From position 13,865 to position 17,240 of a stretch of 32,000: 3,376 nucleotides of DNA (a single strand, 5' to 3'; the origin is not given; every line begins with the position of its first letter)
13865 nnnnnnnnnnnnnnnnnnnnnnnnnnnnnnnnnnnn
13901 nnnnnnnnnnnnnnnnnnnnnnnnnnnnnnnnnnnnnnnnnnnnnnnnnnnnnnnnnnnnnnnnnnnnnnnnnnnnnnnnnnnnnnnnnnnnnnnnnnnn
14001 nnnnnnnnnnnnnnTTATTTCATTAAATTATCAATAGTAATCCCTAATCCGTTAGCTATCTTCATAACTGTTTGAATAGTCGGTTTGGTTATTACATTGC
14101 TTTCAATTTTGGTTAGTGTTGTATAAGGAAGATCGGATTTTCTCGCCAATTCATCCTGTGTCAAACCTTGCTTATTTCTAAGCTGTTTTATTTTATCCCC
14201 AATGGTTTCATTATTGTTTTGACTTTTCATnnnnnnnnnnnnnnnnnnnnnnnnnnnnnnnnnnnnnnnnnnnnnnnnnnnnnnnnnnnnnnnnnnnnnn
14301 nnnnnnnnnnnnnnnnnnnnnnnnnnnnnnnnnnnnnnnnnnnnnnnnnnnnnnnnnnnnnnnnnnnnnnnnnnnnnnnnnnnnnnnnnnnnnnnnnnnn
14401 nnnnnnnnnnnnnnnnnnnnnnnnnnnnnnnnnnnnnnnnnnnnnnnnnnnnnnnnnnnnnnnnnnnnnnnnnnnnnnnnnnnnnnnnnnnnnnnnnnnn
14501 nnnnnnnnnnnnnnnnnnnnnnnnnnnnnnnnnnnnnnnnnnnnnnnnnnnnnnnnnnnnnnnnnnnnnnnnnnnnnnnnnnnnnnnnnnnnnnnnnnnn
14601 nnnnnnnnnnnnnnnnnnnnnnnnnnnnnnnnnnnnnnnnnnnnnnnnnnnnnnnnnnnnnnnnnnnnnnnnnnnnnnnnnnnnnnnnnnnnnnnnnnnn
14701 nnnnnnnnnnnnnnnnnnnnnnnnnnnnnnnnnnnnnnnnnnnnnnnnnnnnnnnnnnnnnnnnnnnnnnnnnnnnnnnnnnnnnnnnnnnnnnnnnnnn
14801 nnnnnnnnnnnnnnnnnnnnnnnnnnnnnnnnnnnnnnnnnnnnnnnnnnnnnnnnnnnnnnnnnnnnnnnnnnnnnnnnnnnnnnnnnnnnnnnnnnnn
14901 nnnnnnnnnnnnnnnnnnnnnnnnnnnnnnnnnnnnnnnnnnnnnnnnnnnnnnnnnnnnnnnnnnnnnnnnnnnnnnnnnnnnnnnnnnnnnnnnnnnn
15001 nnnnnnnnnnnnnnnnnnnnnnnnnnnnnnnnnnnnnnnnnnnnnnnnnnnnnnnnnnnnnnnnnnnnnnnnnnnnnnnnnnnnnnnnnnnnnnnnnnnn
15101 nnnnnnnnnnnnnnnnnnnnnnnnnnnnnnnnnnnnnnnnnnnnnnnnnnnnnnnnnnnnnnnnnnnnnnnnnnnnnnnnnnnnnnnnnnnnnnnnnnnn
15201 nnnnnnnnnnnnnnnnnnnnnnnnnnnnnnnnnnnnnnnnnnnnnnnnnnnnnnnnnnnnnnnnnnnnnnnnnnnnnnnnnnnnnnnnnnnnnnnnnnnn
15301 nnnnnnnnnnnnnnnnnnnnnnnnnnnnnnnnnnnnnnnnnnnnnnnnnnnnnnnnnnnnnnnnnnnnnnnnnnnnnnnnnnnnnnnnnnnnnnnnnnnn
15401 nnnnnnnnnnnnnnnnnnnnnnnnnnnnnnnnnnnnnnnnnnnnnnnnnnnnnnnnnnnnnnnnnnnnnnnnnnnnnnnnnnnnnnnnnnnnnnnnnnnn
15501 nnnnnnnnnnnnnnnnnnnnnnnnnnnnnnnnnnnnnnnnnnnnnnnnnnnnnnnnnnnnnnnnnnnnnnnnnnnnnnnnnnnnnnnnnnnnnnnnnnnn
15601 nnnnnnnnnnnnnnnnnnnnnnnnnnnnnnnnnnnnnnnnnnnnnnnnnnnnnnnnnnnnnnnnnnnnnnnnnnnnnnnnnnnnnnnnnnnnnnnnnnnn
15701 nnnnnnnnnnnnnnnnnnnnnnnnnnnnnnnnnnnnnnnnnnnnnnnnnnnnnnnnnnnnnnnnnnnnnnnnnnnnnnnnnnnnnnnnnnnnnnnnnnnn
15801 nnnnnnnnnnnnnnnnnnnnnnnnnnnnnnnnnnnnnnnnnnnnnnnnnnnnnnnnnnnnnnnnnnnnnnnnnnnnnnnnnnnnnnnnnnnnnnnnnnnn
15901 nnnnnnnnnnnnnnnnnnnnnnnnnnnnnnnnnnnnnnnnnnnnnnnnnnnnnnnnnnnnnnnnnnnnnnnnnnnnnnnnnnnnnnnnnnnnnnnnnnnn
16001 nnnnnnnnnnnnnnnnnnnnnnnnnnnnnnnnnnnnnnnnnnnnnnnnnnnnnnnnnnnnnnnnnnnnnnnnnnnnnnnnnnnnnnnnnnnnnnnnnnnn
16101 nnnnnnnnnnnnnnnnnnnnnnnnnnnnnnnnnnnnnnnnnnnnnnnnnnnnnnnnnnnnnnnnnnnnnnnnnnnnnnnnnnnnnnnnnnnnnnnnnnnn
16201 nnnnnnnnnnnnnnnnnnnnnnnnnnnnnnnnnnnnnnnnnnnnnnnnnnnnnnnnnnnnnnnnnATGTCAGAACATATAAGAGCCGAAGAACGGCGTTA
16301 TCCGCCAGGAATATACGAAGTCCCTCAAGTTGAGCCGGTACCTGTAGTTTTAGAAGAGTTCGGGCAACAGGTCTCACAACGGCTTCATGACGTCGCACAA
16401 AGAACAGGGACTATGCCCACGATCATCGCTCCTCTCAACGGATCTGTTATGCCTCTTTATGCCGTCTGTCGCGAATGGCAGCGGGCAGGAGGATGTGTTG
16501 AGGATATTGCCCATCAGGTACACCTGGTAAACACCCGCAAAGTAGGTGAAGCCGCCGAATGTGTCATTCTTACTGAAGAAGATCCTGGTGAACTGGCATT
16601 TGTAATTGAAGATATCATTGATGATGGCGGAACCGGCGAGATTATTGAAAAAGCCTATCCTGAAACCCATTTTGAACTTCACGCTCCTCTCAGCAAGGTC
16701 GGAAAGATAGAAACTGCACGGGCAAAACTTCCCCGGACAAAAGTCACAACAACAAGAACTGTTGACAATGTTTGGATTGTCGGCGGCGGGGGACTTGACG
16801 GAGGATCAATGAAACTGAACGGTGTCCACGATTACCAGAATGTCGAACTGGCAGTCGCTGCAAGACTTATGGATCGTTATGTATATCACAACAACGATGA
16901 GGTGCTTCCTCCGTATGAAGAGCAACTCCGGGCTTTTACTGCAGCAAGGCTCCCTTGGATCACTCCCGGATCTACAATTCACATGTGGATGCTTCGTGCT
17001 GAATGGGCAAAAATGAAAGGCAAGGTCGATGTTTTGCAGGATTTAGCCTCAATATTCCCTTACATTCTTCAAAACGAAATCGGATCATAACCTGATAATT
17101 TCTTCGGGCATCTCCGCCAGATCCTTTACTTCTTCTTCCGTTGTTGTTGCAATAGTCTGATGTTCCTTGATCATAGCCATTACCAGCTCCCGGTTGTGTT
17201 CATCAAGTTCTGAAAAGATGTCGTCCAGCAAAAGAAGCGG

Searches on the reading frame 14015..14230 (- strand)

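Call 39: search_protein_families(library=pfam, max_evalue=0.001, proteins=[window:14015-14230:-])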
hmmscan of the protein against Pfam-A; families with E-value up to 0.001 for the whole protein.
window:14015-14230:- (71 aa): 5 families
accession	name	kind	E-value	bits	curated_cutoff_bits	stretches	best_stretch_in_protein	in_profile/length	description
PF01381.28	HTH_3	-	1.6e-16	60.5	23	1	14-67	1-53/55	Helix-turn-helix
PF12844.13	HTH_19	-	1.4e-10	41.3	30.2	1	11-70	1-59/64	Helix-turn-helix domain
PF13443.12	HTH_26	-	2e-08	34.8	22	1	13-70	1-58/63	Cro/C1-type HTH DNA-binding domain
PF13560.12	HTH_31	-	9.2e-07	29.5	27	1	10-65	2-57/64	Helix-turn-helix domain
PF13744.12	HTH_37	-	0.00051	20.2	27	1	12-67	21-76/80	Helix-turn-helix domain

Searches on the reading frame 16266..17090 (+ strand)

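Call 8: search_protein_families(library=pfam, max_evalue=0.1, proteins=[window:16266-17090:+])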
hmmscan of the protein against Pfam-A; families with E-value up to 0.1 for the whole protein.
window:16266-17090:+ (274 aa): 1 family
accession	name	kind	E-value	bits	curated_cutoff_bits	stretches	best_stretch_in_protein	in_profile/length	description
PF00156.33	Pribosyltran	-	0.034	13.9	26.3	1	48-133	28-116/158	Phosphoribosyl transferase domain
